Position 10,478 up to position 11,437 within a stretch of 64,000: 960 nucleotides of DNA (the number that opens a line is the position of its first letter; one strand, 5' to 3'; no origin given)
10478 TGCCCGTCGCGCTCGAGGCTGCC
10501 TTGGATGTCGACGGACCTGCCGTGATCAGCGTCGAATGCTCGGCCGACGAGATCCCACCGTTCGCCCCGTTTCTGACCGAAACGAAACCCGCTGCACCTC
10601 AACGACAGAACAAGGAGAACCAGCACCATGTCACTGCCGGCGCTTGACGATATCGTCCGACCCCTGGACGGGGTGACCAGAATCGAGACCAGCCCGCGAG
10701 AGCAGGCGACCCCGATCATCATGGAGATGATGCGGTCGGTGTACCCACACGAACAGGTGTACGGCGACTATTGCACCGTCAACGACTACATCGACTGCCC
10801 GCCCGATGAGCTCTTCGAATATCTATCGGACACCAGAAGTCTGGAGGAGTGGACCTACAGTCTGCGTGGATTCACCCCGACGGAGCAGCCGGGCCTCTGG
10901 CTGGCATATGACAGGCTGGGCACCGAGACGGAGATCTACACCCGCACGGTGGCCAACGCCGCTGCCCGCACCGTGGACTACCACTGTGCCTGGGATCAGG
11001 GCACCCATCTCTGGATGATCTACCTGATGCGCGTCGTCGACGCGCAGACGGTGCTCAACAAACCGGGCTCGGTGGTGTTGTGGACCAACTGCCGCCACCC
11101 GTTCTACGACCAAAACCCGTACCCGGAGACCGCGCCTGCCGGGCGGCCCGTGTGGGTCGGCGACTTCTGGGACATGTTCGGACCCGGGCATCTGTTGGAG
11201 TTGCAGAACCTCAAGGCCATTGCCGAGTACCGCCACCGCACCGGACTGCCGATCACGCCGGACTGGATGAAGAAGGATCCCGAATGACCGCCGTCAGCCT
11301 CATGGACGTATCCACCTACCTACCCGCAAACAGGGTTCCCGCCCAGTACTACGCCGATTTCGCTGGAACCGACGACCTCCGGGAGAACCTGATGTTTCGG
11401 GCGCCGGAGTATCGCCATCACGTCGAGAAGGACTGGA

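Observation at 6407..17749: Candidate uncharacterised small-molecule biosynthetic locus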

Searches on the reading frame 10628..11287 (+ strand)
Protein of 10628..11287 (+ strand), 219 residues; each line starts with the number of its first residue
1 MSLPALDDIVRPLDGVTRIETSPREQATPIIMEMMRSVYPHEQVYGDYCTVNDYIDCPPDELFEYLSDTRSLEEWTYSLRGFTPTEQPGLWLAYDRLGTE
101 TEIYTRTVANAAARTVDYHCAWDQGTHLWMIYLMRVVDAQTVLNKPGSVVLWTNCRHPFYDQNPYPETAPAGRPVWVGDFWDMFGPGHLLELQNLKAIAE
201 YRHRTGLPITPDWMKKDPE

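Call 3: search_protein_families(library=pfam, proteins=[window:10628-11287:+])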
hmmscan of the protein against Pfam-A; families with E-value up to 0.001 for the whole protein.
window:10628-11287:+ (219 aa): 0 families

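Call 4: search_protein_families(library=ncbifam, proteins=[window:10628-11287:+])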
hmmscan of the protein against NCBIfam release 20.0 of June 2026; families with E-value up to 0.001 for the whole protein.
window:10628-11287:+ (219 aa): 0 families

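Call 8: find_homologous_proteins(query=window:10628-11284:+)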
Query window:10628-11284:+ (219 aa): 1274 proteins with E <= 0.001 among 1488 candidates; the best 120 are listed.
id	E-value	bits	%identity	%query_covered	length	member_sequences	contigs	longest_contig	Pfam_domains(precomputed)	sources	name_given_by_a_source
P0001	4.6e-131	454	87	98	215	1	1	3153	-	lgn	-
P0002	7.2e-131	453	87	98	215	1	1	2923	-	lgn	-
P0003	1.7e-130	452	87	98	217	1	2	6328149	-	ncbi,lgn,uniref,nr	ncbi:SRPBCC family protein [Mycolicibacterium tokaiense]|uniref:SRPBCC family protein n=1 Tax=Mycoli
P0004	5.1e-130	450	85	98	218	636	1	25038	-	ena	-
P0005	8.1e-130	449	86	98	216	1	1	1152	-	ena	-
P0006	4.5e-129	447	85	98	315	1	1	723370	-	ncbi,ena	-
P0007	2.4e-128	445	85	98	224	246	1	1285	-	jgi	jgi:hypothetical protein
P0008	4.9e-125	434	81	98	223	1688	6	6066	-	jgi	jgi:hypothetical protein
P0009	5.1e-124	430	82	99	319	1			-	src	-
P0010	7.5e-124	430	82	98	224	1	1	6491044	-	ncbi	ncbi:SRPBCC family protein [Mycobacterium sp. BMJ-28]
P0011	8.2e-124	430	81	98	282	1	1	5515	-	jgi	jgi:hypothetical protein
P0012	1.8e-123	429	80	98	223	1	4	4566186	-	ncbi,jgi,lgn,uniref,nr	ncbi:hypothetical protein MTER_07670 [Mycolicibacter terrae]|jgi:hypothetical protein|uniref:SRPBCC 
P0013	3.3e-123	428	81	98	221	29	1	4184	-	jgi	jgi:hypothetical protein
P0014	4.9e-123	427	80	98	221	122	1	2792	-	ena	-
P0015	5.1e-123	427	80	98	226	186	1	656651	-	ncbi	ncbi:SRPBCC family protein [Mycolicibacterium boenickei]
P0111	1.1e-110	387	74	98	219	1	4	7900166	-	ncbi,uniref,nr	ncbi:SRPBCC family protein [Rhodococcus jostii]|uniref:SRPBCC family protein n=1 Tax=Rhodococcus jos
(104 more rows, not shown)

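Call 9: find_encoding_contigs(protein=P0111, flank=10000, max_places=2)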
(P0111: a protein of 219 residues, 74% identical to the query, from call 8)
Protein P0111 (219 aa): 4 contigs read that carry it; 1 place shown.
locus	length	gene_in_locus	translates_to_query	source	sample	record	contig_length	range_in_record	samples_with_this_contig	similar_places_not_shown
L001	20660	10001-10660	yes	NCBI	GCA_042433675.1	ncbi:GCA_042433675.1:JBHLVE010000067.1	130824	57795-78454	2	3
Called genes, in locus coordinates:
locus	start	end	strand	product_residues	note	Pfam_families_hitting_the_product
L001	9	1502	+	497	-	PF08245:Mur_ligase_M, PF02875:Mur_ligase_C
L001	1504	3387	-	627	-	PF00009:GTP_EFTU, PF01926:MMR_HSR1 (faint), PF22594:GTP-eEF1A_C, PF01583:APS_kinase, PF13671:AAA_33 (weak)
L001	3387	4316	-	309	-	PF01507:PAPS_reduct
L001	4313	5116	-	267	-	PF09037:Sulphotransf, PF13469:Sulfotransfer_3 (faint)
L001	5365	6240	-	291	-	PF00582:Usp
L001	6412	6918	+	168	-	PF04542:Sigma70_r2, PF22029:PhyR_sigma2, PF08281:Sigma70_r4_2, PF04545:Sigma70_r4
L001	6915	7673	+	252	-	PF13490:zf-HC2 (weak)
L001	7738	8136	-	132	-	PF13473:Cupredoxin_1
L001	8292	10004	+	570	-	PF02776:TPP_enzyme_N, PF00205:TPP_enzyme_M, PF02775:TPP_enzyme_C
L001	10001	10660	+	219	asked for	-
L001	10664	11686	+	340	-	PF08545:ACP_syn_III, PF08541:ACP_syn_III_C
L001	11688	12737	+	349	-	PF00155:Aminotran_1_2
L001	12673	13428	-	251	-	PF01903:CbiX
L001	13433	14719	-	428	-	PF00009:GTP_EFTU, PF01926:MMR_HSR1 (faint), PF03144:GTP_EFTU_D2 (weak), PF22594:GTP-eEF1A_C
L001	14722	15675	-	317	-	PF01507:PAPS_reduct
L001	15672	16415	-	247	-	PF01507:PAPS_reduct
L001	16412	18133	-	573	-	PF03460:NIR_SIR_ferr, PF01077:NIR_SIR, PF03460:NIR_SIR_ferr, PF01077:NIR_SIR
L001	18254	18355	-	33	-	-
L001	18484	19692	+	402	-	PF04055:Radical_SAM, PF06969:HemN_C (weak)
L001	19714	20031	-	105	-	PF23719:VapB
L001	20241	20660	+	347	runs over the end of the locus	PF01628:HrcA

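Call 10: find_encoding_contigs(protein=P0003, flank=10000, max_places=2)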
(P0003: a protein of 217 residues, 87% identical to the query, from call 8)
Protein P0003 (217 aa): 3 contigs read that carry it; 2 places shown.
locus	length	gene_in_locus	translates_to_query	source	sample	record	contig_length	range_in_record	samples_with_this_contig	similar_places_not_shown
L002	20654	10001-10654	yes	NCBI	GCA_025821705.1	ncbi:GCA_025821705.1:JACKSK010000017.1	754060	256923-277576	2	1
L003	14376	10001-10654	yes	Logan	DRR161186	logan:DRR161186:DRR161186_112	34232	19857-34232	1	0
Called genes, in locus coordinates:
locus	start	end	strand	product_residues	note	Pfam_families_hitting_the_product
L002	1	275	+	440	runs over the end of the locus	PF01554:MatE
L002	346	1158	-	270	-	PF00005:ABC_tran, PF13304:AAA_21 (faint)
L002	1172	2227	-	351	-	PF13379:NMT1_2 (weak), PF09084:NMT1, PF12974:Phosphonate-bd (weak)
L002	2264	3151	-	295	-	PF00528:BPD_transp_1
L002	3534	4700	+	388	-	PF01408:GFO_IDH_MocA, PF02894:GFO_IDH_MocA_C, PF22725:GFO_IDH_MocA_C3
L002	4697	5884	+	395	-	PF06187:DUF993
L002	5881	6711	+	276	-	PF01261:AP_endonuc_2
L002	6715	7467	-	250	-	PF00378:ECH_1, PF16113:ECH_2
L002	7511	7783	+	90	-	PF10041:DUF2277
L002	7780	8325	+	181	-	PF08819:DUF1802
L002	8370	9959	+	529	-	PF02776:TPP_enzyme_N, PF00205:TPP_enzyme_M (weak), PF02775:TPP_enzyme_C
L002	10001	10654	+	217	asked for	-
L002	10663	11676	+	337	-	PF08545:ACP_syn_III, PF08541:ACP_syn_III_C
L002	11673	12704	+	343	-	PF00155:Aminotran_1_2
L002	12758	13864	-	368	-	PF08100:Dimerisation, PF00891:Methyltransf_2, PF08242:Methyltransf_12 (weak)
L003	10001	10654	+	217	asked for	-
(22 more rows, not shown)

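Call 14: search_solved_structures(query=window:10628-11287:+, max_evalue=10)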
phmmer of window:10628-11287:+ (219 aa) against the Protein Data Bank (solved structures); distinct sequences matched with E-value up to 10: 10.
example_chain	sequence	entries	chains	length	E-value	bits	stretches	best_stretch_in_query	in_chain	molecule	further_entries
6ipv_A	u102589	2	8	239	1.4e-47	165.4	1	30-206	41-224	CqsB2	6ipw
6tjg_A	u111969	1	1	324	5.2e-06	29.3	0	124-160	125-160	Cake8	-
6tjf_A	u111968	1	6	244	0.00014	24.6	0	124-161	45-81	Cake6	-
6tje_A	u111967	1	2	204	0.0009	22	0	124-160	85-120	Cake5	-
6tjd_A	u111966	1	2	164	0.0066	19.2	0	124-160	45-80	Cake4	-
6tjc_A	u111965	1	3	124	0.06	16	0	124-160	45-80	Cake3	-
3c3m_A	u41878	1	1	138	0.19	14.4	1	4-60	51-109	Response regulator receiver protein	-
4yr9_A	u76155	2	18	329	0.68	12.6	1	82-139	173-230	L-threonine 3-dehydrogenase, mitochondrial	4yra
6tjb_A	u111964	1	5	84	0.73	12.5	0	124-159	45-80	Cake2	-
4yrb_A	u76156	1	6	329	0.96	12.1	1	82-139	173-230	L-threonine 3-dehydrogenase, mitochondrial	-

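Call 25: search_solved_structures(query=window:10628-11287:+, max_evalue=1e-10, show_alignments=1)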
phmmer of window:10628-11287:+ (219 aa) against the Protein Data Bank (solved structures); distinct sequences matched with E-value up to 1e-10: 1.
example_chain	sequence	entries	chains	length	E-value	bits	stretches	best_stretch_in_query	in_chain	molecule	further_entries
6ipv_A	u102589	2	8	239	1.4e-47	165.4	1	30-206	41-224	CqsB2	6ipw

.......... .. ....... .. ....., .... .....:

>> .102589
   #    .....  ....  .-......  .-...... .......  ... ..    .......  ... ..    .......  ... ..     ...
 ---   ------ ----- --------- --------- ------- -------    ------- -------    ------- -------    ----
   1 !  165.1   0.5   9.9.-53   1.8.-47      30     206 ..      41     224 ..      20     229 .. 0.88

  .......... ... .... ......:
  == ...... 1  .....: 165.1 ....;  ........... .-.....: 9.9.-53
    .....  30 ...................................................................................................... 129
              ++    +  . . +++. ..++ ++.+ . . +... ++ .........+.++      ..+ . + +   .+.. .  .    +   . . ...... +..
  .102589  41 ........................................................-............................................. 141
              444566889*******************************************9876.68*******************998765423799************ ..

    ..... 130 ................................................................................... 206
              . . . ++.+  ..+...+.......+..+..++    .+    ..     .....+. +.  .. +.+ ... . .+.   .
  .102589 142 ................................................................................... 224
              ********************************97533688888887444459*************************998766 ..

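Call 29: find_related_loci(query=window:10628-11284:+, collection=genome_contigs, flank=10000)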
Query window:10628-11284:+ (219 aa) in genome_contigs; peptide patterns used: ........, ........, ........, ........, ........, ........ (x = any residue, [..] = any of these).
599 stretches matched a pattern (row limit reached: there are more); 578 encode a relative of the query (tblastn E <= 1e-3); the best 80 are kept; 80 distinct loci.
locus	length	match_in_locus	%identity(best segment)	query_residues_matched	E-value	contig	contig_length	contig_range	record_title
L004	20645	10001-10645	87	1-215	4e-132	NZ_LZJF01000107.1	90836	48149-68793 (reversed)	Mycobacterium sp. E3251 contig_195, whole genome shotgun sequence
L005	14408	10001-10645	86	1-215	7e-131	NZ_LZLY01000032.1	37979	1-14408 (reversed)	Mycobacterium sp. 1081908.1 contig_127, whole genome shotgun sequence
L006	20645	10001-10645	87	1-215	6e-131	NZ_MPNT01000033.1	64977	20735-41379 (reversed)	Mycobacterium paraffinicum strain M11 NODE_33_length_64977_cov_8.01084_ID_2530, whole genome shotgun sequence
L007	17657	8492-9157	85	1-216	6e-131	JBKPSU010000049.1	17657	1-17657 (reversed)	MAG: Actinomycetota bacterium isolate GS_EKS_MAG_00014 GS_EKS_000001013316, whole genome shotgun sequence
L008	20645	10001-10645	86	1-215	1e-130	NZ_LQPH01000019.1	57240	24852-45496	Mycobacterium nebraskense strain DSM 44803 contig_115, whole genome shotgun sequence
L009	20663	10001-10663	86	1-215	1e-130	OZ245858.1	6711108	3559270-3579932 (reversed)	MAG: Mycobacterium sp. isolate 992e98e9-2b4b-4d6c-8e35-8358b66853ef genome assembly, chromosome: 1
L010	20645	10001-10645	86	1-215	5e-130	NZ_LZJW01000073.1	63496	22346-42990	Mycobacterium scrofulaceum strain E3039 contig_164, whole genome shotgun sequence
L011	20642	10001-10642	86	1-214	5e-130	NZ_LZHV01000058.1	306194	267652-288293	Mycobacterium sp. ACS4054 contig_61, whole genome shotgun sequence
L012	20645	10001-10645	86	1-215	5e-130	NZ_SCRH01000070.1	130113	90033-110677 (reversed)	MAG: Mycobacterium sp. isolate FW021_bin.60 FW021_bin.60-66874, whole genome shotgun sequence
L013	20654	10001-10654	85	1-218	2e-129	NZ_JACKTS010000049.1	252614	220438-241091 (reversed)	Mycobacterium angelicum strain DSM 45057 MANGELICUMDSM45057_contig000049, whole genome shotgun sequence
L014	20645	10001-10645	86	1-215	2e-129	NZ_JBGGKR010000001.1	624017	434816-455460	Mycobacterium sp. pR1184 contig00001, whole genome shotgun sequence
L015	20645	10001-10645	86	1-215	3e-129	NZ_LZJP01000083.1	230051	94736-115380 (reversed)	Mycobacterium mantenii strain E3121 contig_52, whole genome shotgun sequence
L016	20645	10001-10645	87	1-215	5e-129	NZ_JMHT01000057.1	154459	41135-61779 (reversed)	Mycobacterium sp. ST-F2 ST-F2_SZAMPI034100-13_1_(paired)_contig_57, whole genome shotgun sequence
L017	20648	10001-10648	84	1-216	5e-129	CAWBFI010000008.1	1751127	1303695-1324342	MAG: uncultured Actinomycetota bacterium isolate MFD02579.bin.1.4 genome assembly, contig: contig_2082, whole genome sho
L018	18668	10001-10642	86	1-214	3e-129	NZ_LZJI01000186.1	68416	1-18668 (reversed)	Mycobacterium sp. E1747 contig_38, whole genome shotgun sequence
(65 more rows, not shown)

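Call 34: search_protein_representatives(protein=window:10628-11284:+)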
Query: 219 residues. Proteins with E-value up to 0.001 (for the whole library): 167; up to 1e-10: 121; up to 1e-30: 39. The best 150 are listed.
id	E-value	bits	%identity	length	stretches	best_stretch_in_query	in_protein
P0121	1.2e-75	270.4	57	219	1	8-209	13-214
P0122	1.7e-70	253.5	71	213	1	72-216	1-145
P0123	8.3e-70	251.3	78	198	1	1-141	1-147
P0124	1.5e-61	224.3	59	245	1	10-168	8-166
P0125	3.0e-59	216.7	73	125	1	94-216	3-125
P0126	2.8e-57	210.3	82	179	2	82-188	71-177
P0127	2.7e-55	203.8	48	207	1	13-204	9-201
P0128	7.9e-53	195.7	80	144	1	99-200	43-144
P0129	2.4e-51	190.9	79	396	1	1-109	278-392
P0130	6.8e-51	189.4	82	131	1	32-126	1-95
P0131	1.4e-47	178.6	76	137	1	1-103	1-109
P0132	9.1e-47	175.9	71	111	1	108-212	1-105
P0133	2.0e-43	164.9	60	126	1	5-121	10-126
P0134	6.1e-43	163.4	74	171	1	1-104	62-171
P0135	6.8e-43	163.2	42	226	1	24-204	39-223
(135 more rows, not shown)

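Call 79: search_protein_families(library=ncbifam, proteins=[L001:6412-6918:+], max_evalue=0.00001)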
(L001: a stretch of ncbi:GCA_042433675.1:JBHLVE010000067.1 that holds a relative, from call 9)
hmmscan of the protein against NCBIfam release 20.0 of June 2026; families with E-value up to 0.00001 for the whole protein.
L001:6412-6918:+ (168 aa): 79 families (the best 25 are shown)
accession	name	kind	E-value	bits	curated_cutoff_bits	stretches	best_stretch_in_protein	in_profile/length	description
NF007227.0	PRK09645.1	subfamily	2e-79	265.6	202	1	2-168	8-177/177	sigma-70 family RNA polymerase sigma factor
TIGR02983.1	SigE-fam_strep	subfamily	2.8e-35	121.6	141.55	1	5-163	4-160/162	SigE family RNA polymerase sigma factor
TIGR02937.1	sigma70-ECF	superfamily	7.6e-28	97.2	42.9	1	9-161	3-165/165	sigma-70 family RNA polymerase sigma factor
NF009166.1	PRK12513.1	equivalog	3.2e-27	95.5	206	1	9-166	24-191/193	RNA polymerase sigma factor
TIGR02985.1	Sig70_bacteroi1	subfamily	5.4e-26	91.7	126.4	1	10-161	4-162/162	RNA polymerase sigma-70 factor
NF009172.0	PRK12519.1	subfamily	5.4e-26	91.3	222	1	5-163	27-191/194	RNA polymerase sigma factor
NF004113.0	PRK05602.1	equivalog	2.3e-25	89.4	208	1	7-164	45-204/211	RNA polymerase sigma factor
NF007216.0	PRK09638.1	equivalog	4e-25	88.6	194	1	7-164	18-177/180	RNA polymerase sigma factor SigY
NF009168.0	PRK12515.1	subfamily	5.2e-25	88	236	1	7-168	22-186/189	RNA polymerase sigma factor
NF010500.0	PRK13919.1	subfamily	3.4e-24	86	226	1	6-163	22-185/186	putative RNA polymerase sigma E protein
NF007228.0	PRK09646.1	subfamily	8.5e-24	84.3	226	1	9-162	32-191/194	ECF RNA polymerase sigma factor SigK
NF009171.0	PRK12518.1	equivalog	1.1e-22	80.8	208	1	7-167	27-190/191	RNA polymerase sigma factor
NF007229.0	PRK09647.1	equivalog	1.5e-22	80.1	265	1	12-163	49-204/220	RNA polymerase sigma factor SigE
NF009189.0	PRK12537.1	equivalog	6.2e-22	78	261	1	8-160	24-180/182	RNA polymerase sigma factor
NF009198.0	PRK12546.1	equivalog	4.2e-21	75.5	270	1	14-158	14-158/188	RNA polymerase sigma factor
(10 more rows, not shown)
